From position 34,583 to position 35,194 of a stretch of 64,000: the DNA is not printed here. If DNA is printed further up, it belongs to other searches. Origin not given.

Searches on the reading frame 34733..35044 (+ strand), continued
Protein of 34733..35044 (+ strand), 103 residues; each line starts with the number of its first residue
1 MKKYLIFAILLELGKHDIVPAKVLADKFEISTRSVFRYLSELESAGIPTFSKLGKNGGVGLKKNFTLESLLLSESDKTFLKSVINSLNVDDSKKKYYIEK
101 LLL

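Call 95: search_protein_families(library=pfam, proteins=[L052:4001-4921:+, L096:4001-4921:+, L041:1131-2054:+, L058:3153-4076:+, L093:4001-4921:+, L068:3998-4924:+, L064:4001-4915:+], max_evalue=0.001)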
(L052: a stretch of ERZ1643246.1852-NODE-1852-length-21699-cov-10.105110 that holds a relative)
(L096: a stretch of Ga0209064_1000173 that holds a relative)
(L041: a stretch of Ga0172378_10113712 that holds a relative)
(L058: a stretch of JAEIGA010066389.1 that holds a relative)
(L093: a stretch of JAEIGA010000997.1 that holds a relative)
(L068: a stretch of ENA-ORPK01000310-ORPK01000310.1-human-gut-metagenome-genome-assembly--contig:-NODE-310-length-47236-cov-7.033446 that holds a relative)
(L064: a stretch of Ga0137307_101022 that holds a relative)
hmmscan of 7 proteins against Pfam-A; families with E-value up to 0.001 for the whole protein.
L052:4001-4921:+ (307 aa): 6 families
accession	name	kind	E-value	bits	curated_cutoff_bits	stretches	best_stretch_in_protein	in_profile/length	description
PF13280.12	WYL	-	5.1e-18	65.3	21.8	1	136-201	2-68/70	WYL domain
PF25583.1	WCX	-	2.3e-09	37.9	23.9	1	230-303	3-76/76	WCX domain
PF08279.18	HTH_11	-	1.5e-08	34.8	25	1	9-57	5-53/55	HTH domain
PF13412.12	HTH_24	-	4.1e-05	23.5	21.9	1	7-47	6-46/48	Winged helix-turn-helix DNA-binding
PF19187.6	HTH_PafC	-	0.00062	20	32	0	13-104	13-114/115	PafC helix-turn-helix domain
PF02082.26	Rrf2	-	0.00084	19.9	30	0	10-62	12-66/132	Iron-dependent Transcriptional regulator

L096:4001-4921:+ (307 aa): 6 families
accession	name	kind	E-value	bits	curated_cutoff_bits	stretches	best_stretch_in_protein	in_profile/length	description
PF13280.12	WYL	-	7.4e-18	64.8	21.8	1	137-201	3-68/70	WYL domain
PF08279.18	HTH_11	-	1.9e-10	40.9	25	1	7-57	3-53/55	HTH domain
PF25583.1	WCX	-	3e-08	34.3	23.9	1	230-303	3-76/76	WCX domain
PF19187.6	HTH_PafC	-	1.2e-05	25.5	32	1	6-104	6-114/115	PafC helix-turn-helix domain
PF13412.12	HTH_24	-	5.7e-05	23.1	21.9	1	7-43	6-42/48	Winged helix-turn-helix DNA-binding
PF08280.17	HTH_Mga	-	8.6e-05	22.9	23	0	7-42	8-43/59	M protein trans-acting positive regulator (MGA) HTH domain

L041:1131-2054:+ (308 aa): 4 families
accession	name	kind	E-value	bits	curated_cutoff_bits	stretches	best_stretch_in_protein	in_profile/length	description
PF13280.12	WYL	-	5.1e-19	68.5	21.8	1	137-199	3-66/70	WYL domain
PF08279.18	HTH_11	-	1.8e-12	47.4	25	1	8-57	4-53/55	HTH domain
PF25583.1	WCX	-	6.1e-06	26.9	23.9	1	231-304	2-75/76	WCX domain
PF01978.25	TrmB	-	0.00076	19.7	25.6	0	9-46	13-50/68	Sugar-specific transcriptional regulator TrmB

L058:3153-4076:+ (308 aa): 3 families
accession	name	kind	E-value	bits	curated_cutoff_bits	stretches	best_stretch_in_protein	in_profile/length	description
PF13280.12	WYL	-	1.7e-17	63.6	21.8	1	138-204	3-70/70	WYL domain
PF08279.18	HTH_11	-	4.5e-10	39.7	25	1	9-57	5-53/55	HTH domain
PF25583.1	WCX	-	1.2e-07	32.4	23.9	1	230-300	2-72/76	WCX domain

L093:4001-4921:+ (307 aa): 5 families
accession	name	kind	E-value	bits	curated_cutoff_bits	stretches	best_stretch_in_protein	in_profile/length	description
PF13280.12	WYL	-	8.5e-18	64.6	21.8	1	138-204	3-70/70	WYL domain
PF08279.18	HTH_11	-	6.7e-11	42.3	25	1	9-57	5-53/55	HTH domain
PF25583.1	WCX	-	2.4e-05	25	23.9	1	230-300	2-72/76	WCX domain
PF02082.26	Rrf2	-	0.00019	22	30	1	2-61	4-65/132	Iron-dependent Transcriptional regulator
PF13730.12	HTH_36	-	0.00027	21.1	25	1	20-46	27-53/55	Helix-turn-helix domain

L068:3998-4924:+ (309 aa): 3 families
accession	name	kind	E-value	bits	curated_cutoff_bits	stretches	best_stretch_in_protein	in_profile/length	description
PF13280.12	WYL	-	5.7e-19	68.3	21.8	1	137-203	3-70/70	WYL domain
PF08279.18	HTH_11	-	2.8e-10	40.4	25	1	8-57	5-53/55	HTH domain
PF25583.1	WCX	-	9.3e-07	29.5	23.9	1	235-302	9-73/76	WCX domain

L064:4001-4915:+ (305 aa): 4 families
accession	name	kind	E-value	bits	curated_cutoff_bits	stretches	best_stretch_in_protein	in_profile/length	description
PF13280.12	WYL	-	1.1e-18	67.5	21.8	1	133-199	3-70/70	WYL domain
PF08279.18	HTH_11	-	1.4e-09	38.1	25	1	9-59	5-53/55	HTH domain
PF25583.1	WCX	-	0.00021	22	23.9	1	229-299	6-76/76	WCX domain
PF02082.26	Rrf2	-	0.00086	19.9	30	0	14-63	18-66/132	Iron-dependent Transcriptional regulator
